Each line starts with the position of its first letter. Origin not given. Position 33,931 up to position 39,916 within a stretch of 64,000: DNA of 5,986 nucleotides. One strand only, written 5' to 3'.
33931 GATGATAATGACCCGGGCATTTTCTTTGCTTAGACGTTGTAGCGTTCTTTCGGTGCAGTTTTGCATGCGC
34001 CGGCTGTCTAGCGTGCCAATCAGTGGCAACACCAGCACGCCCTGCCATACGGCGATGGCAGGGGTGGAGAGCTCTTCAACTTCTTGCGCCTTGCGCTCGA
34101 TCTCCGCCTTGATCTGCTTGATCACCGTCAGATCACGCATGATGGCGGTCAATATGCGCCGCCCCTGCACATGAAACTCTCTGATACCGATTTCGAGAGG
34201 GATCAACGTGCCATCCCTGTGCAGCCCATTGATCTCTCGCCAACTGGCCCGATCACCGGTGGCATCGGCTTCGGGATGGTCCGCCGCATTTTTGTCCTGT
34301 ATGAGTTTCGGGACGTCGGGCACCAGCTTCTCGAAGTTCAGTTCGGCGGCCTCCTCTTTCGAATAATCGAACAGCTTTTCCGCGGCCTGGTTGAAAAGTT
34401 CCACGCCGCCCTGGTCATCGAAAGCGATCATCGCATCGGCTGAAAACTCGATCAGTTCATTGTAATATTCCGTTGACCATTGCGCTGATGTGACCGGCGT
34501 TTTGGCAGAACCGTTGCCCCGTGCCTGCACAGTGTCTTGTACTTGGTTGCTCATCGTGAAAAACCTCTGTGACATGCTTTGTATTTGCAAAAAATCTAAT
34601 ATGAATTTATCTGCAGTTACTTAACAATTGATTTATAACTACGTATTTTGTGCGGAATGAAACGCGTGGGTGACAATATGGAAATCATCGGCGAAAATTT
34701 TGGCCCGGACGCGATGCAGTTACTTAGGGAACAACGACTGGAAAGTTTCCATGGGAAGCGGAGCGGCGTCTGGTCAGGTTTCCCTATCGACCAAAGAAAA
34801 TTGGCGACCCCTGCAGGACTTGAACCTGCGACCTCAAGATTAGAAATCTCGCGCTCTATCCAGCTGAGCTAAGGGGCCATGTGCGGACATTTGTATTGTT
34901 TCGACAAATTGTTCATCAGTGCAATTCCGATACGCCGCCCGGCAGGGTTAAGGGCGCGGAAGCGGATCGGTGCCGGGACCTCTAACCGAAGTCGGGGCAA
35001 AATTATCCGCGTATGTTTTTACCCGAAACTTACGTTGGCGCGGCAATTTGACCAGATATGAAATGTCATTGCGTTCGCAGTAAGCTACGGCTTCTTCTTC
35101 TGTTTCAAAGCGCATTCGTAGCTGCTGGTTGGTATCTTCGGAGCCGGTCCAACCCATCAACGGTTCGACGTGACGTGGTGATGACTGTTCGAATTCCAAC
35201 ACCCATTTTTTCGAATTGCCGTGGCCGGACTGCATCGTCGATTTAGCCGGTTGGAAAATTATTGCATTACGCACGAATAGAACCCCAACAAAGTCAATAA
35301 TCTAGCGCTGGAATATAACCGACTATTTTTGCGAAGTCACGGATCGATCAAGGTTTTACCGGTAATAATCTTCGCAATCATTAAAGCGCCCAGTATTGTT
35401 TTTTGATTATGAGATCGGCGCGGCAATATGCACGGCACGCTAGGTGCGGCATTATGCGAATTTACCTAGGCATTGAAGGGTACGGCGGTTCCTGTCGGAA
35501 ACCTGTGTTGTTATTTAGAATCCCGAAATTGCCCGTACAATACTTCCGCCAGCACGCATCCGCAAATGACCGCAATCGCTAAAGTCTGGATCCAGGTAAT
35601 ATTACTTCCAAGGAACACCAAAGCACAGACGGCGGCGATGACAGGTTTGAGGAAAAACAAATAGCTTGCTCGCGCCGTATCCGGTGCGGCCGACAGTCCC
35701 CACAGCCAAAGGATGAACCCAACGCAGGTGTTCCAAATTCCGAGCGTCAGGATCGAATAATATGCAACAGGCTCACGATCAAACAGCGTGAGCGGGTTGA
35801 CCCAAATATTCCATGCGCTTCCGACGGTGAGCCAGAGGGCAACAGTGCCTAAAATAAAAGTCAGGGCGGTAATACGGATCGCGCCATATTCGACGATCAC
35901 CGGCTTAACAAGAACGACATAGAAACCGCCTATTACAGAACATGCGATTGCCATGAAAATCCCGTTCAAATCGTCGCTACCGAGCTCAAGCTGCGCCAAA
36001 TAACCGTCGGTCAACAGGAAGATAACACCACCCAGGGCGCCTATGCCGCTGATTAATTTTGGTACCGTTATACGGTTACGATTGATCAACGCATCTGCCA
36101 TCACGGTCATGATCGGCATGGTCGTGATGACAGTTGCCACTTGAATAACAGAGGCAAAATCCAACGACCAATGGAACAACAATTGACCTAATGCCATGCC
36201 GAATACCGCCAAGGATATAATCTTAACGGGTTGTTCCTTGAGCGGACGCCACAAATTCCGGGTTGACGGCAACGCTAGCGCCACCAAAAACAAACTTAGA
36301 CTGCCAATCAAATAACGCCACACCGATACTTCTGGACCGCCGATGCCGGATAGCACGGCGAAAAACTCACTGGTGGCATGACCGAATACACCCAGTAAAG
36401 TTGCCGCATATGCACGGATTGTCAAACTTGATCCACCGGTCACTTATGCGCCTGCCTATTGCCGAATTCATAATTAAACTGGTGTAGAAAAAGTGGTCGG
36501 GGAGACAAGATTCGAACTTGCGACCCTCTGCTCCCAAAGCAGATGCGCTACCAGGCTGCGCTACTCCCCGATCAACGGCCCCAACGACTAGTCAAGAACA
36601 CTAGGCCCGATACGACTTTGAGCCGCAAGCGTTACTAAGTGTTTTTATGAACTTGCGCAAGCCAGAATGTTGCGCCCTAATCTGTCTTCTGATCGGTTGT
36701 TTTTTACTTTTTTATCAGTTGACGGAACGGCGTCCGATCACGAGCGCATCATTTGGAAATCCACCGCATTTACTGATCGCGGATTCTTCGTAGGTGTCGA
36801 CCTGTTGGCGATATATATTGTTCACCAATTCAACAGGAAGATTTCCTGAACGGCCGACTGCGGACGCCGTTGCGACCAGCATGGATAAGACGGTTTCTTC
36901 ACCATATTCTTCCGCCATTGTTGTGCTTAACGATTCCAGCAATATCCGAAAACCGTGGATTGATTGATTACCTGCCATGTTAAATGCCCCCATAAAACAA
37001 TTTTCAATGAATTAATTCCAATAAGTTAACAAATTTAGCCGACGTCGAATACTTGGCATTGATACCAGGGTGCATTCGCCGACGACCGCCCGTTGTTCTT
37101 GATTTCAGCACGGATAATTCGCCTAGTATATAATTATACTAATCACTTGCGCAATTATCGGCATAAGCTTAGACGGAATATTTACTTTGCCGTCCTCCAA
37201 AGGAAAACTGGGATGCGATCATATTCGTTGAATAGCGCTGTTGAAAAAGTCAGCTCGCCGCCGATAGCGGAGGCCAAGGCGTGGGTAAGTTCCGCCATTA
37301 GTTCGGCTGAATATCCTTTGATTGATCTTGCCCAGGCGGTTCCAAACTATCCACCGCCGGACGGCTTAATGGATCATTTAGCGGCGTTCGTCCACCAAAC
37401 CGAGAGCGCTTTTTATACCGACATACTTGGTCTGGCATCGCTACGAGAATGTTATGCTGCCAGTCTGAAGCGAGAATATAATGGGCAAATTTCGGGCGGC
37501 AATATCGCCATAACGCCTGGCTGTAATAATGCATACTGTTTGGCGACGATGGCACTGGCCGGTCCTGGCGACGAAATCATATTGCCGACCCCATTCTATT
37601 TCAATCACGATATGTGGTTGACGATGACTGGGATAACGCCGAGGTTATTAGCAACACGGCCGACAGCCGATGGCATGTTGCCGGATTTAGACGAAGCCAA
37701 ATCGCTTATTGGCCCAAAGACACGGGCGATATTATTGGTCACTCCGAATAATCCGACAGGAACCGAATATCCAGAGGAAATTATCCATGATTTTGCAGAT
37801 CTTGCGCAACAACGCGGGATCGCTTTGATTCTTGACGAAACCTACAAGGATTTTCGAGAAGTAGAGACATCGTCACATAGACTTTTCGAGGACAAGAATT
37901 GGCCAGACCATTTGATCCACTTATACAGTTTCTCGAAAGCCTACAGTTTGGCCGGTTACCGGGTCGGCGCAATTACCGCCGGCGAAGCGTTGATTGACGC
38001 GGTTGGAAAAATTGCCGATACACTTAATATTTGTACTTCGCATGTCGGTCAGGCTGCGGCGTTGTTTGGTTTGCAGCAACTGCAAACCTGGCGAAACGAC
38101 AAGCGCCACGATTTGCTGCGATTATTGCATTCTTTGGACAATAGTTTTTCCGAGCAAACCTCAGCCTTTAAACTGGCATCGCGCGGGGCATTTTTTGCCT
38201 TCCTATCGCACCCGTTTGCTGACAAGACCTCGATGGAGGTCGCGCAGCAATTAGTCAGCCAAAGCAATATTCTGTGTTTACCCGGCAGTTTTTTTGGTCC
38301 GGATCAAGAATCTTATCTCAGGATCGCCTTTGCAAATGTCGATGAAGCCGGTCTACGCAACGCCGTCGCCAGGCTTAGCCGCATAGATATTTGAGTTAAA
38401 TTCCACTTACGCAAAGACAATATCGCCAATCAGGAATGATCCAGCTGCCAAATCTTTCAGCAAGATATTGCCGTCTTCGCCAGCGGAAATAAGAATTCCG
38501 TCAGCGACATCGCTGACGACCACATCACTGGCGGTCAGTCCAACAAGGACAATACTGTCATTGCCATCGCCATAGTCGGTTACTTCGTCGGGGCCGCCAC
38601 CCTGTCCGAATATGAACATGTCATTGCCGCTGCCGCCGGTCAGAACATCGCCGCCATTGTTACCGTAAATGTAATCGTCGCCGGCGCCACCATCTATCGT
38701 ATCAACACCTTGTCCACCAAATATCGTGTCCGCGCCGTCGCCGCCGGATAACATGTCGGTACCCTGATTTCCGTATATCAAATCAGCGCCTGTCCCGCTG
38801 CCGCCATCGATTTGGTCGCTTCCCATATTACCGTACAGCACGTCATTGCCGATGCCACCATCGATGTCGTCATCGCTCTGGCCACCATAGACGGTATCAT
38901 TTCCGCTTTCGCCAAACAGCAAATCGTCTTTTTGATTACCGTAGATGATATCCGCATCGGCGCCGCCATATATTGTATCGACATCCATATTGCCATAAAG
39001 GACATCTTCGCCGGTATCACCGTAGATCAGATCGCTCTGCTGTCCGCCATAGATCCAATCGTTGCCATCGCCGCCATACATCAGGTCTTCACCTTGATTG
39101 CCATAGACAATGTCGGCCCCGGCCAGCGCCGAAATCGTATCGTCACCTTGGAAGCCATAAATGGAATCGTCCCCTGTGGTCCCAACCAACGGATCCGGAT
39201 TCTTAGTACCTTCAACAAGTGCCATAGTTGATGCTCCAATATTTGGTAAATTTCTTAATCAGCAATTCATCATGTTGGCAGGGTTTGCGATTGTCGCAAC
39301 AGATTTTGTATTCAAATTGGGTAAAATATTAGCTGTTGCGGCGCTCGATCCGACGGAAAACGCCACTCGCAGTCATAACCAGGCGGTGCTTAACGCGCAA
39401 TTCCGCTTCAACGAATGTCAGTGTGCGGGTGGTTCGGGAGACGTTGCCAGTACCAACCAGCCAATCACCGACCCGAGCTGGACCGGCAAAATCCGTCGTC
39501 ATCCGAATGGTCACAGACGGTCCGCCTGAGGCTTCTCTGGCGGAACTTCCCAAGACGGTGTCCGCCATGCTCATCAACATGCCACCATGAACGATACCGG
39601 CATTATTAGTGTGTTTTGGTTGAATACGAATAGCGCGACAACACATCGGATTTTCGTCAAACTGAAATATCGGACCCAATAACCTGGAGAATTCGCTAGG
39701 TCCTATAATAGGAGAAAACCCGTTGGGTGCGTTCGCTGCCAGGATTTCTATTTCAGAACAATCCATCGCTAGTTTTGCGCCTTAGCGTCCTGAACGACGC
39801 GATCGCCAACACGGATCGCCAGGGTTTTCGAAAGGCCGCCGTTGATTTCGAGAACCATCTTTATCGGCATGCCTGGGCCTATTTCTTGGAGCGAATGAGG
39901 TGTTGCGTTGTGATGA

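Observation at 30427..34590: RsbR-RsbS-RsbT stressosome-type module apparently wired to a GGDEF-EAL output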

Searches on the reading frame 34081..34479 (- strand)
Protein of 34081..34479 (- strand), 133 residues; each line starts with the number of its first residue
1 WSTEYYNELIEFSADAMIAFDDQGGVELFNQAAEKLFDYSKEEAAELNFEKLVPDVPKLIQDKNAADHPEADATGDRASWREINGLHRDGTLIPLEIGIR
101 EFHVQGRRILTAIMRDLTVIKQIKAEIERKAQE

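Call 33: search_solved_structures(query=window:34081-34479:-, max_evalue=0.001, show_alignments=3)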
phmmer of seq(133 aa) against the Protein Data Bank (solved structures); distinct sequences matched with E-value up to 0.001: 10.
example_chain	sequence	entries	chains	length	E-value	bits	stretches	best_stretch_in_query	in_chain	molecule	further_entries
2cmn_A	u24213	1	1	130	1.3e-12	51.3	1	9-128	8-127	SENSOR PROTEIN FIXL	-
1dp6_A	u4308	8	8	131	1.4e-12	51.2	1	9-128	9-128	FIXL PROTEIN | SENSOR PROTEIN FIXL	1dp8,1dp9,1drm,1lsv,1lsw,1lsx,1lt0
8js5_A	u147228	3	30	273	3.8e-12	49.8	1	8-129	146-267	Sensor protein FixL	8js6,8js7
1xj4_A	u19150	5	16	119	4e-12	49.7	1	14-128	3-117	Sensor protein fixL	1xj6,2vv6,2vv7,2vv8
1y28_A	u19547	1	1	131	7.7e-12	48.8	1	9-128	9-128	Sensor protein fixL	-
1xj2_A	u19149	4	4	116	8e-12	48.8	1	15-128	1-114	Sensor protein fixL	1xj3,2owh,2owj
1d06_A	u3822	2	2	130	3.2e-07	33.9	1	8-118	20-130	nitrogen fixation regulatory protein fixL | FIXL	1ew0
1v9y_A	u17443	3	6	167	0.00018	25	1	18-121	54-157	Heme pas sensor protein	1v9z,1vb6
10jx_A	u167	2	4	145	0.00023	24.7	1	4-115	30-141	Multi-sensor signal transduction histidine kinase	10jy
1s66_L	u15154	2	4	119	0.0006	23.3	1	18-117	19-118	Hypothetical protein yddU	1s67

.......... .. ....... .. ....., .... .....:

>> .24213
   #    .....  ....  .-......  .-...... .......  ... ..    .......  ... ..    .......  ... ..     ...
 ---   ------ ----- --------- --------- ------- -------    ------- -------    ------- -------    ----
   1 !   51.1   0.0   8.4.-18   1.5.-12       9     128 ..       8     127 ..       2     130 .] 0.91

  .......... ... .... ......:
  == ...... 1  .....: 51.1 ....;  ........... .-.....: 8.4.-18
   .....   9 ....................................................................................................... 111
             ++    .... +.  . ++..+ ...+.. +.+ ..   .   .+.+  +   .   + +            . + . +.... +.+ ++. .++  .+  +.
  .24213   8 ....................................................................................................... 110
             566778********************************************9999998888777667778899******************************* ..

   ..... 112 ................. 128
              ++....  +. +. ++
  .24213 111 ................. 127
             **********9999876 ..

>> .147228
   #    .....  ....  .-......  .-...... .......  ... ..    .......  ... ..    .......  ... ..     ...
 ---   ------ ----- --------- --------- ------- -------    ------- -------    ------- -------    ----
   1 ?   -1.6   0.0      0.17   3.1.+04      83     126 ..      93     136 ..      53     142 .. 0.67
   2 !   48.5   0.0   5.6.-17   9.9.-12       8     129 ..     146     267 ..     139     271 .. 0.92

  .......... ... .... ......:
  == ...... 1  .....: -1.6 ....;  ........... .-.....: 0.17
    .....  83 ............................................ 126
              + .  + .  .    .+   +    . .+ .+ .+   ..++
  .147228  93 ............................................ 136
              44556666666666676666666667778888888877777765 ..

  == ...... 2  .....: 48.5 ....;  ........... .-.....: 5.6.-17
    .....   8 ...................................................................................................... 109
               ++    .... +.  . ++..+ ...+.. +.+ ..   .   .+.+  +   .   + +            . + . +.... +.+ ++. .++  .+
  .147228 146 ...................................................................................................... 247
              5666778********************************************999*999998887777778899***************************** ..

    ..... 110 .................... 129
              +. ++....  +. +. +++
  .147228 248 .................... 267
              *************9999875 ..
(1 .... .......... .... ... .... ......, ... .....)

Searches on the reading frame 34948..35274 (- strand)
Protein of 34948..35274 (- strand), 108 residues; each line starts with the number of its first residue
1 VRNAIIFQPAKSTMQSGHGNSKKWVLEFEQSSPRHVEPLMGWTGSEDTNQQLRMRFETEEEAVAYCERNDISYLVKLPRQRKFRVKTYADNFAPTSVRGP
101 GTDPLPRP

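Call 9: search_protein_families(library=pfam, proteins=[window:34948-35274:-], max_evalue=0.001)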
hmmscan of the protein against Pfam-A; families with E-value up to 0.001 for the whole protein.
window:34948-35274:- (108 aa): 1 family
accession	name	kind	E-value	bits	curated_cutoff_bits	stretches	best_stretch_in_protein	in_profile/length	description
PF04800.17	NDUS4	-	4.1e-35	120.3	31.9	1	4-93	2-91/96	NADH dehydrogenase ubiquinone Fe-S protein 4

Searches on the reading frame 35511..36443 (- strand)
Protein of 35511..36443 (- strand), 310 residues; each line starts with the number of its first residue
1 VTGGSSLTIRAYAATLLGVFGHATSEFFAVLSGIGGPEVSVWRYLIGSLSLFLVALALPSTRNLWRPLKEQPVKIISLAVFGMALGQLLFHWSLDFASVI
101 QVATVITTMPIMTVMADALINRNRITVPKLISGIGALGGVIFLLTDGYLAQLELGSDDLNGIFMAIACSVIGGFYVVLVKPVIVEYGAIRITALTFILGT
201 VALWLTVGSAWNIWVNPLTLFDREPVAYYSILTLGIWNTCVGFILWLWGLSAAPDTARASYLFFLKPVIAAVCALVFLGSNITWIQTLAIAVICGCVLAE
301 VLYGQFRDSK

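Call 9: search_protein_families(library=pfam, proteins=[window:35511-36443:-], max_evalue=0.001)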
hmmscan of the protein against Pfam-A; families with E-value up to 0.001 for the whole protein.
window:35511-36443:- (310 aa): 1 family
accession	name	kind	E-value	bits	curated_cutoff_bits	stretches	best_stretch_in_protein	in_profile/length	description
PF00892.27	EamA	-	5.3e-28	98.4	28.2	2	160-295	2-128/135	EamA-like transporter family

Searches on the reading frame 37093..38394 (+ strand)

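Call 9: search_protein_families(library=pfam, proteins=[window:37093-38394:+], max_evalue=0.001)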
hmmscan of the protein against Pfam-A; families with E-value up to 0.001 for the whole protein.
window:37093-38394:+ (433 aa): 2 families
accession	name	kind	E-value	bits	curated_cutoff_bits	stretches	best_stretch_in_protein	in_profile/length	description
PF00155.27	Aminotran_1_2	-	8.4e-51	173.7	19.7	1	76-428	3-361/361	Aminotransferase class I and II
PF01053.26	Cys_Met_Meta_PP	-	0.00058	19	27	1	145-251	77-176/381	Cys/Met metabolism PLP-dependent enzyme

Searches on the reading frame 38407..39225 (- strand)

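Call 9: search_protein_families(library=pfam, proteins=[window:38407-39225:-], max_evalue=0.001)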
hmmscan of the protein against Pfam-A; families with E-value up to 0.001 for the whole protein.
window:38407-39225:- (272 aa): 1 family
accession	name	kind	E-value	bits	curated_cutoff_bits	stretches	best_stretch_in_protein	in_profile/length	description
PF00353.25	HemolysinCabind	-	2.8e-61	203.4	23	10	95-130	1-36/36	RTX calcium-binding nonapeptide repeat (4 copies)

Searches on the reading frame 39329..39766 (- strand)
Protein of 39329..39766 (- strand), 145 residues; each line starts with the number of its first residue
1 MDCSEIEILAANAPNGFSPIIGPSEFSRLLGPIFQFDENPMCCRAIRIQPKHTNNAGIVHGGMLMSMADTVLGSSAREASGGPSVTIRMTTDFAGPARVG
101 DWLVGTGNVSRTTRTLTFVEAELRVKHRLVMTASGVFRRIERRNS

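Call 32: search_protein_families(library=pfam, proteins=[window:39329-39766:-], max_evalue=0.001)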
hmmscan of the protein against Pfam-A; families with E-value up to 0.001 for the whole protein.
window:39329-39766:- (145 aa): 2 families
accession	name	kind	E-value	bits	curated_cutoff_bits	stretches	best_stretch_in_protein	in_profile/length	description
PF03061.28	4HBT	-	1.3e-16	61.1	20.6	1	57-128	2-75/79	Thioesterase superfamily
PF13622.12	4HBT_3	-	9.9e-08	32.6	24.3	1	52-137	4-82/83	Acyl-CoA thioesterase N-terminal domain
